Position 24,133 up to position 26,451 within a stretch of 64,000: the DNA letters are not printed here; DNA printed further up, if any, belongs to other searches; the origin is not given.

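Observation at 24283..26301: Cytoplasmic MurF-like ligase fused to a BspA-type leucine-rich-repeat domain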

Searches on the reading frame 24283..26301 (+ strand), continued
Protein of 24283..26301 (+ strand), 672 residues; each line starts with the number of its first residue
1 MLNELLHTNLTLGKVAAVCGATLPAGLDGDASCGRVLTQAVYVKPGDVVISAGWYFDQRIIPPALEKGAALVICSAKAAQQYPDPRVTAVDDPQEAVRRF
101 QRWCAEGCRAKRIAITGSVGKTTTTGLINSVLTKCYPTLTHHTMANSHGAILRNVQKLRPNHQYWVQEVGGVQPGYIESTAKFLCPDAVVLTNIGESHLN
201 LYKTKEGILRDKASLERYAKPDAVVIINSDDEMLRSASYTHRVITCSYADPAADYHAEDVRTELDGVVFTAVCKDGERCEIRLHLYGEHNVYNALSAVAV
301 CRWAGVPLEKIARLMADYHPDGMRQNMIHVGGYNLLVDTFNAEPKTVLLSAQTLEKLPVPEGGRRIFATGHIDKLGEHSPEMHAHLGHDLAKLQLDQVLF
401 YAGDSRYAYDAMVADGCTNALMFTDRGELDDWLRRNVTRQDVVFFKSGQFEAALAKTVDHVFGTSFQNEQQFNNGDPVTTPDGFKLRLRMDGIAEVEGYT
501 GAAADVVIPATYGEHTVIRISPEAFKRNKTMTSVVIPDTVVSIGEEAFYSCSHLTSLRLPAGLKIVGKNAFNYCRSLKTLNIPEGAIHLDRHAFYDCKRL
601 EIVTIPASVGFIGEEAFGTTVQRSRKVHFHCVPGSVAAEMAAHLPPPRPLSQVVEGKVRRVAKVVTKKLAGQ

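Call 19: find_encoding_contigs(protein=P0087, flank=10000, max_places=2)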
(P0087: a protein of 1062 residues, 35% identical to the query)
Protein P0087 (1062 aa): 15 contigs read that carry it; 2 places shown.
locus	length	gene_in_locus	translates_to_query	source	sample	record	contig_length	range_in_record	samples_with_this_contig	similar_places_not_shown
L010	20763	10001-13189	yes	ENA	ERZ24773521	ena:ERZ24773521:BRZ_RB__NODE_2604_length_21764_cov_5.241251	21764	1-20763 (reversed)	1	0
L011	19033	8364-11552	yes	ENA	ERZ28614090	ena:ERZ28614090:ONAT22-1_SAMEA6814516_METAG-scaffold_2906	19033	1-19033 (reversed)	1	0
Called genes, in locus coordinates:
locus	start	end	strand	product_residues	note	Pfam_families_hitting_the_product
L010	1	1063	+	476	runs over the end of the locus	PF13727:CoA_binding_3, PF02397:Bac_transf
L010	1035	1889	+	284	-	PF00535:Glycos_transf_2, PF10111:Glyco_tranf_2_2 (weak), PF13641:Glyco_tranf_2_3, PF13632:Glyco_trans_2_3 (faint)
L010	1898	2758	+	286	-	PF00535:Glycos_transf_2, PF10111:Glyco_tranf_2_2, PF13641:Glyco_tranf_2_3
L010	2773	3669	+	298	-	PF14305:ATPgrasp_TupA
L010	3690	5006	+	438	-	PF01210:NAD_Gly3P_dh_N (faint), PF02737:3HCDH_N (weak), PF03446:NAD_binding_2 (weak), PF03721:UDPG_MGDP_dh_N, PF00984:UDPG_MGDP_dh, PF03720:UDPG_MGDP_dh_C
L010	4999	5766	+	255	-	PF01061:ABC2_membrane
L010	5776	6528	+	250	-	PF13555:AAA_29 (weak), PF00005:ABC_tran, PF13304:AAA_21 (faint)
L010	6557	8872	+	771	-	PF14397:ATPgrasp_ST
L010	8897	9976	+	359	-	PF01210:NAD_Gly3P_dh_N (faint), PF02558:ApbA (weak), PF02317:Octopine_DH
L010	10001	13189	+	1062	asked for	PF09587:PGA_cap, PF08245:Mur_ligase_M, PF02875:Mur_ligase_C, PF13306:LRR_5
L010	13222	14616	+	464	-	PF13520:AA_permease_2, PF00324:AA_permease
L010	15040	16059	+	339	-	PF01073:3Beta_HSD, PF01370:Epimerase, PF02719:Polysacc_synt_2, PF04321:RmlD_sub_bind, PF07993:NAD_binding_4, PF16363:GDP_Man_Dehyd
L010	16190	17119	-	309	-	PF01116:F_bP_aldolase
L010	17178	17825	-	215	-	PF00849:PseudoU_synth_2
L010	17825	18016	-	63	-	PF05979:DUF896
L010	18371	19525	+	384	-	PF01888:CbiD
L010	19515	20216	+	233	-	PF00590:TP_methylase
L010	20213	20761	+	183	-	?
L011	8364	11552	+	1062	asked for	PF09587:PGA_cap, PF08245:Mur_ligase_M, PF02875:Mur_ligase_C, PF13306:LRR_5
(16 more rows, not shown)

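Call 25: find_related_loci(query=A1, collection=genome_contigs, flank=10000)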
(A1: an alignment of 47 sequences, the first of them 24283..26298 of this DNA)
Query A1 (672 aa) in genome_contigs; peptide patterns used: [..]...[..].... (x = any residue, [..] = any of these).
600 stretches matched a pattern (row limit reached: there are more); 584 encode a relative of the query (tblastn E <= 1e-3); the best 80 are kept; 80 distinct loci.
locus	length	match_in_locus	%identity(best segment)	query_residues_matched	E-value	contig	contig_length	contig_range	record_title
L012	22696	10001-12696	29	4-467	2e-49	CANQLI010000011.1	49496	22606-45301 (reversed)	MAG: uncultured Clostridia bacterium isolate Lapin-015__bin50 genome assembly, contig: Lapin-015__NODE_531_length_49496_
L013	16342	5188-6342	30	59-446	2e-45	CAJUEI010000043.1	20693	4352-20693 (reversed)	MAG TPA_asm: uncultured Lachnospiraceae bacterium isolate MGBC128194 genome assembly, contig: MGBC128194.43, whole genom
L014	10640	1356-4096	33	27-462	2e-45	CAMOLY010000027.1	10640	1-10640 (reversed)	MAG: uncultured Clostridia bacterium isolate SRR873608_bin.155_metaWRAP_v1.3_MAG genome assembly, contig: NODE_19954_len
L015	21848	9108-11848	29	10-403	1e-44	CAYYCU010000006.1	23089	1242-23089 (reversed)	MAG TPA_asm: uncultured Ruminococcus sp. isolate SRP225648_co1_675 genome assembly, contig: NODE_5086_length_23089_cov_1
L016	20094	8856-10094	29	43-447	4e-44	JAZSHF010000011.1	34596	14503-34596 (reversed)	MAG: Eubacteriales bacterium isolate T1900044576_TS20190042.MAGScoT_cleanbin_000012 SGB_497_k141_318824, whole genome sh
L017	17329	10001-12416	30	9-405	3e-44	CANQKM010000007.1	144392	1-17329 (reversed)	MAG: uncultured Clostridia bacterium isolate Lapin-030__bin80 genome assembly, contig: Lapin-030__NODE_110_length_144392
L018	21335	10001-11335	28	10-449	4e-43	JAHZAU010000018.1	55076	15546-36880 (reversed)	MAG: Oscillospiraceae bacterium isolate HRGM_Genome_1938 HRGM_Genome_1938_18, whole genome shotgun sequence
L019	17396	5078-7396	26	6-449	1e-42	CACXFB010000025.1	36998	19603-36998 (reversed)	MAG: uncultured Lachnospiraceae bacterium isolate RUG11200 genome assembly, contig: RUG11200_asm_25, whole genome shotgu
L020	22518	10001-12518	28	10-466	9e-43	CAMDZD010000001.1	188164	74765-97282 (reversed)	MAG: uncultured Clostridia bacterium isolate SRR11489789_bin.4_metaWRAP_v1.3_MAG genome assembly, contig: ERZ11466733.22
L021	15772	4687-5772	29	110-469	2e-42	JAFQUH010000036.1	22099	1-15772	MAG: Ruminiclostridium sp. isolate RGIG2157 Goat_Colon.Co__c539113, whole genome shotgun sequence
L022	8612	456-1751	28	10-449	2e-42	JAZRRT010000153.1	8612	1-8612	MAG: Acutalibacteraceae bacterium isolate T1900045352_YK20190042.MAGScoT_cleanbin_000053 SGB_6763_k141_2496486, whole ge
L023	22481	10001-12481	30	9-463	5e-42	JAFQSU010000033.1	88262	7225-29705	MAG: Oscillospiraceae bacterium isolate RGIG2118 Goat_Colon-4__c232470, whole genome shotgun sequence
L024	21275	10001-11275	29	26-449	5e-42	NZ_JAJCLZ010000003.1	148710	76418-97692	Ruminococcus sp. 210702-SL.1.03 KNMEIJKG_3, whole genome shotgun sequence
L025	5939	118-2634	27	1-449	1e-41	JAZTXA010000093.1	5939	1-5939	MAG: Eubacteriales bacterium isolate T1900045331_YK20190020.MAGScoT_cleanbin_000029 SGB_6529_k141_2593021, whole genome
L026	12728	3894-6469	28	11-453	2e-41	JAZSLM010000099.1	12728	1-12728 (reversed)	MAG: Eubacteriales bacterium isolate T1900044557_TS20190023.MAGScoT_cleanbin_000114 SGB_322_k141_3268955, whole genome s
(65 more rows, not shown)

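Call 26: list_cluster_members(proteins=[P0003, P0012, P0035, P0036, P0039, P0041, P0044, P0048, P0062, P0073])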
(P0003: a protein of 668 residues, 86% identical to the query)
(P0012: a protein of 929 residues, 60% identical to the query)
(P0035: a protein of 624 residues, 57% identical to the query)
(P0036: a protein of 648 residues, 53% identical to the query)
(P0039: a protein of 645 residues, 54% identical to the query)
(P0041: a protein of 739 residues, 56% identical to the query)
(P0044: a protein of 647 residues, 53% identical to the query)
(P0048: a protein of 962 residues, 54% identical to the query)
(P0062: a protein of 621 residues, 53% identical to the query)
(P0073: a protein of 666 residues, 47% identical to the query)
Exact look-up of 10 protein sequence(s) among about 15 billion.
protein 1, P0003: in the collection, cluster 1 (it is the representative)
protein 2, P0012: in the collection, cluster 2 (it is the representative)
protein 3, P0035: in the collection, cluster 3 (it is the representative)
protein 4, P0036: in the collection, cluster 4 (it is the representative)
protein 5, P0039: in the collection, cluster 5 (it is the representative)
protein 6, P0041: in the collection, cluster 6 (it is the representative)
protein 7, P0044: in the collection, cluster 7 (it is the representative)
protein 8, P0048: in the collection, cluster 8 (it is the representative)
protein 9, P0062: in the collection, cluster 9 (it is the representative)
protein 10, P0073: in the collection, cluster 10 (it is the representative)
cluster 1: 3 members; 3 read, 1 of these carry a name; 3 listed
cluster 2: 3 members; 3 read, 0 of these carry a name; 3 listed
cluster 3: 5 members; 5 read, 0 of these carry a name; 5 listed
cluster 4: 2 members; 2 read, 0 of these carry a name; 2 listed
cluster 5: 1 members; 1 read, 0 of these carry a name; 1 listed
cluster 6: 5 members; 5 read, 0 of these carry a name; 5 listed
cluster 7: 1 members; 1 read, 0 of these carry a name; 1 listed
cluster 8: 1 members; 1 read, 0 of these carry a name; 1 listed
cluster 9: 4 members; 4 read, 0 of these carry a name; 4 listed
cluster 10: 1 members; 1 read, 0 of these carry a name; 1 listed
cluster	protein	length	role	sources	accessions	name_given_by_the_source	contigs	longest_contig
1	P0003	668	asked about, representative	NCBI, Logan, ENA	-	-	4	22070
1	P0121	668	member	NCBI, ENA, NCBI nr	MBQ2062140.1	MAG: leucine-rich repeat protein [Oscillospiraceae bacterium] | leucine-rich repeat protein [Oscillospiraceae bacterium]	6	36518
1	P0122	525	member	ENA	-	-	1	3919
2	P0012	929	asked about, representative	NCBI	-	-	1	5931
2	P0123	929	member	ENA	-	-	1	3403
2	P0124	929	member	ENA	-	-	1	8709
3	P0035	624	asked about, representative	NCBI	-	-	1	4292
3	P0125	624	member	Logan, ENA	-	-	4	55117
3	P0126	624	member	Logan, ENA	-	-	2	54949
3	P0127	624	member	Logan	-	-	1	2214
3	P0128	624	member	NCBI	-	-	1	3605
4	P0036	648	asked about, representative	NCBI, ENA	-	-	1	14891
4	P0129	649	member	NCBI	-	-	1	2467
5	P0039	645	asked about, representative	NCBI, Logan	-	-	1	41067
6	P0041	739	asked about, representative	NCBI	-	-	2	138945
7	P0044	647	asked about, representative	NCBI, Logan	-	-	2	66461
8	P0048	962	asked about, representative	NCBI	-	-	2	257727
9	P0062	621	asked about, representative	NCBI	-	-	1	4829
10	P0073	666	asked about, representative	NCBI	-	-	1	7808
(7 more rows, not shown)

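Call 33: predict_structure(alignment_id=A1)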
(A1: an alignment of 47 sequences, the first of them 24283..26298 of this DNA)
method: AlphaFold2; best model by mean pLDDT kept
length: 672 residues; sequences in the alignment: 47
mean_pLDDT: 93.7   pTM: 0.88
mean pLDDT of the five models: 93.7, 93.2, 92.7, 92.5, 92.4
residues with pLDDT >= 90: 574; 70-90: 81; 50-70: 11; < 50: 6
segments of 3 or more residues with pLDDT < 50: 1-6
pLDDT, mean of each block of 10 residues (from residue 1): 50 97 95 94 95 94 97 98 97 97 94 95 96 97 87 94 97 94 98 89 93 98 98 97 96 97 92 97 93 97 98 95 89 95 93 94 97 90 98 98 98 98 98 97 96 96 93 88 95 96 97 97 97 98 98 98 98 96 97 94 96 88 78 89 71 84 90 79
secondary structure, 60 per line:
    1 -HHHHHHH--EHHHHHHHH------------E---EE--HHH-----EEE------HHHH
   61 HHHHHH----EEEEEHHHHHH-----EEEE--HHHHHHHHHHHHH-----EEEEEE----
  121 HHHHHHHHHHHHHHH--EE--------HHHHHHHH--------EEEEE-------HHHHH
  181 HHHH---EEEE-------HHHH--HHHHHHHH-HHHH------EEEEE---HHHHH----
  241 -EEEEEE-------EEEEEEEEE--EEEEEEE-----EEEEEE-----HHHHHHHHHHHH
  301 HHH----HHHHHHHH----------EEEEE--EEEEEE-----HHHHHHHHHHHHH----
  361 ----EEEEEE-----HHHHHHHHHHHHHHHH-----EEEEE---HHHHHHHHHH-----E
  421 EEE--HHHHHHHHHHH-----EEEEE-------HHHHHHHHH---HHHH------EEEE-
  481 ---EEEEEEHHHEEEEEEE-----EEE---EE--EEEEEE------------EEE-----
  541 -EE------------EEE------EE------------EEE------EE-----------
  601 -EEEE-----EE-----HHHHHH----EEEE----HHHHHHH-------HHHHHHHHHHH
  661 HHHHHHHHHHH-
elements in order: H2-8 H12-19 E48-50 H57-66 E71-75 H76-81 E87-90 H93-105 E111-116 H121-135 H148-155 E164-168 H176-184 E188-191 H199-202 H205-212 H214-217 E224-228 H232-236 E242-247 E255-263 E266-272 E278-283 H289-303 H308-315 E326-330 E333-338 H344-356 E365-370 H376-391 E397-401 H405-414 E420-423 H426-436 E442-446 H454-462 H466-469 E476-479 E484-489 E493-499 E505-507 E515-520 E533-535 E556-558 E579-581 E602-605 H618-623 E628-631 H636-642 H650-671

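Call 39: fold_search(model_id=the predicted structure, library=pdb)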
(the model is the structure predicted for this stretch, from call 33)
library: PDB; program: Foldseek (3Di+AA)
matches with E <= 10: 1196; with E <= 0.001: 176
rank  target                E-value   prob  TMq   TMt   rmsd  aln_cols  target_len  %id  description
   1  4qf5_B                3.1e-31  1.00  0.59  0.86   3.2       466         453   25  Crystal structure I of MurF from Acinetobacter baumannii (released 2015-04-01)
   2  4qf5_A                5.9e-31  1.00  0.60  0.86   3.3       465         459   25  Crystal structure I of MurF from Acinetobacter baumannii (released 2015-04-01)
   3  4ziy                  1.1e-29  1.00  0.57  0.84   3.6       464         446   25  Structure of UDP-N-acetylmuramoylalanyl-D-glutamyl-2,6-diaminopimelate--D-alanyl-D-alanyl ligase from Acinetobacter baum (released 2015-05-20)
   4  4qdi                  2.6e-29  1.00  0.57  0.81   3.8       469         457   24  Crystal structure II of MurF from Acinetobacter baumannii (released 2015-04-01)
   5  4cvm                  2.7e-28  1.00  0.52  0.76   4.9       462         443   23  PaMurF in complex with AMP-PNP and UDP-MurNAc-tripeptide (mDAP) (released 2015-04-22)
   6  4cvk_A                3.5e-27  1.00  0.50  0.73   5.4       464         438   22  PaMurF in complex with UDP-MurNAc-tripeptide (mDAP) (released 2015-04-22)
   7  3zl8                  1.3e-26  1.00  0.55  0.84   3.8       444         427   22  CRYSTAL STRUCTURE OF MURF LIGASE FROM THERMOTOGA MARITIMA IN COMPLEX WITH ADP (released 2013-09-11)
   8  1gg4_A                1.6e-26  1.00  0.49  0.70   6.2       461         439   22  CRYSTAL STRUCTURE OF ESCHERICHIA COLI UDPMURNAC-TRIPEPTIDE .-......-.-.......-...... ENZYME (MURF) AT 2.3 ANGSTROM RES (released 2000-12-20)
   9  4cvl                  5.2e-25  1.00  0.49  0.73   5.3       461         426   22  PaMurF in complex with AMP-PNP (released 2015-04-22)
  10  2am1                  1.5e-24  1.00  0.42  0.60  11.1       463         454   22  sp protein ligand 1 (released 2006-01-24)
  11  2wtz_B                5.9e-22  1.00  0.50  0.64   5.4       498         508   21  MurE ligase of Mycobacterium Tuberculosis (released 2009-12-15)
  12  8g6p                  8.8e-22  1.00  0.50  0.63   6.2       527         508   20  Crystal structure of Mycobacterium thermoresistibile MurE in complex with ADP and 2,6-Diaminopimelic acid (released 2023-04-05)
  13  2wtz_A                2.2e-21  1.00  0.50  0.65   5.2       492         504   22  MurE ligase of Mycobacterium Tuberculosis (released 2009-12-15)
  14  2xja_D                2.4e-21  1.00  0.49  0.65   5.5       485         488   22  Structure of MurE from M.tuberculosis with dipeptide and ADP (released 2010-08-18)
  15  2xja_C                3.8e-21  1.00  0.51  0.67   5.2       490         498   22  Structure of MurE from M.tuberculosis with dipeptide and ADP (released 2010-08-18)
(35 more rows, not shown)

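Call 44: find_encoding_contigs(protein=P0006, flank=10000, max_places=1)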
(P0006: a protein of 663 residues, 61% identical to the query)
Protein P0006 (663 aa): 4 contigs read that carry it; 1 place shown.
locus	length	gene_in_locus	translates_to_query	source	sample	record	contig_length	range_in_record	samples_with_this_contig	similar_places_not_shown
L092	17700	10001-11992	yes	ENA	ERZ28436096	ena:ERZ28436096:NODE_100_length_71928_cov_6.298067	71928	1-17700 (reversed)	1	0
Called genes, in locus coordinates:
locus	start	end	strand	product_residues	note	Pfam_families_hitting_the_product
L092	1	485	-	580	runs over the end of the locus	PF00664:ABC_membrane, PF00005:ABC_tran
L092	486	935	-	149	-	PF22381:Staph_reg_Sar_Rot, PF22166:WHD_ArnR1 (weak), PF01047:MarR, PF12802:MarR_2, PF13463:HTH_27 (weak)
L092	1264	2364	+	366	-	PF13477:Glyco_trans_4_2, PF13439:Glyco_transf_4, PF13579:Glyco_trans_4_4 (weak), PF00534:Glycos_transf_1, PF13692:Glyco_trans_1_4, PF13524:Glyco_trans_1_2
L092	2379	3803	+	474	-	PF13727:CoA_binding_3, PF02397:Bac_transf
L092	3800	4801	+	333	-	PF00535:Glycos_transf_2, PF10111:Glyco_tranf_2_2, PF13641:Glyco_tranf_2_3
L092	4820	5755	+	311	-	PF00535:Glycos_transf_2, PF10111:Glyco_tranf_2_2, PF13641:Glyco_tranf_2_3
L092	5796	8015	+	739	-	PF14397:ATPgrasp_ST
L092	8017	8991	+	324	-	PF05222:AlaDh_PNT_N, PF02826:2-Hacid_dh_C (weak), PF01262:AlaDh_PNT_C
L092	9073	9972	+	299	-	PF14305:ATPgrasp_TupA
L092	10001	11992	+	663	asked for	PF08245:Mur_ligase_M, PF13306:LRR_5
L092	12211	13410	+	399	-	PF03721:UDPG_MGDP_dh_N, PF00984:UDPG_MGDP_dh, PF03720:UDPG_MGDP_dh_C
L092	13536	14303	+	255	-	PF01061:ABC2_membrane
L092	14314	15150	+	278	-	PF00005:ABC_tran, PF13555:AAA_29 (weak), PF13304:AAA_21 (faint)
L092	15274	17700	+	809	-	?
